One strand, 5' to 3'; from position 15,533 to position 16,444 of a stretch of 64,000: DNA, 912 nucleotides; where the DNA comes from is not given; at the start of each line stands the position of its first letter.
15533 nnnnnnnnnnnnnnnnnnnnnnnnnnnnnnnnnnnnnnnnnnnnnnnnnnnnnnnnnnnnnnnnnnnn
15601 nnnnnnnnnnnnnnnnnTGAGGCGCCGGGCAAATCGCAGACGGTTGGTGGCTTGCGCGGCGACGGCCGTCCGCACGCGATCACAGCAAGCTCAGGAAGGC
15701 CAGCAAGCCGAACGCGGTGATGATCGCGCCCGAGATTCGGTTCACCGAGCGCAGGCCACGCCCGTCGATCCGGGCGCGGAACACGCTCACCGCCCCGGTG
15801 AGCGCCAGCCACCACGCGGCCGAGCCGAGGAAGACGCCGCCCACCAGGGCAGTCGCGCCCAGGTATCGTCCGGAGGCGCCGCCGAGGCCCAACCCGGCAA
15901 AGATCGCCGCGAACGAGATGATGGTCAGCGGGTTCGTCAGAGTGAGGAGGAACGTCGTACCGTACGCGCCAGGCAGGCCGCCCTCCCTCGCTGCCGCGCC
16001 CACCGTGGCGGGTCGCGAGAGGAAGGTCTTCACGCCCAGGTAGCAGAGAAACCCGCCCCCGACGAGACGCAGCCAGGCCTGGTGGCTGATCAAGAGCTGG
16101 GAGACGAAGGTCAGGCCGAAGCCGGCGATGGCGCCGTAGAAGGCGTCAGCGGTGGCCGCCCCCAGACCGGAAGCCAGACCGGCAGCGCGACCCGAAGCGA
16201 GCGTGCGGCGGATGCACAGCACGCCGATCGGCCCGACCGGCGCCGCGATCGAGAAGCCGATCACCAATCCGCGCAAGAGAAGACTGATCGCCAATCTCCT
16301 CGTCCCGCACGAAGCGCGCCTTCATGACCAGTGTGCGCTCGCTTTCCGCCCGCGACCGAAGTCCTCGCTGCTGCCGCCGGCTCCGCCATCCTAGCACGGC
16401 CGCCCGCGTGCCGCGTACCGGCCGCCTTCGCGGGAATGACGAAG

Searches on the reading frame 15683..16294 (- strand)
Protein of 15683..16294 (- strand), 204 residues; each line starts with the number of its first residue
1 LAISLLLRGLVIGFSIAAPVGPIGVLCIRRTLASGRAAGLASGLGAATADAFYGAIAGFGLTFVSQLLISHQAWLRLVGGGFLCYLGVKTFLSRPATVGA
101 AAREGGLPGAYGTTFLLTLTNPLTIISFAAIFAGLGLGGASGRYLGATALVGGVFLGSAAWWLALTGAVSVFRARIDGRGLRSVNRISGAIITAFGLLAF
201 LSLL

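Call 37: search_protein_families(library=pfam, proteins=[window:15683-16294:-], max_evalue=0.00001)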
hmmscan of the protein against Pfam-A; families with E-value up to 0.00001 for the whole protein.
window:15683-16294:- (204 aa): 1 family
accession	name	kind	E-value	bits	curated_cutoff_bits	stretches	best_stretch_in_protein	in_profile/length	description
PF01810.24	LysE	-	7.8e-20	71.6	25.6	1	15-199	2-189/193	LysE type translocator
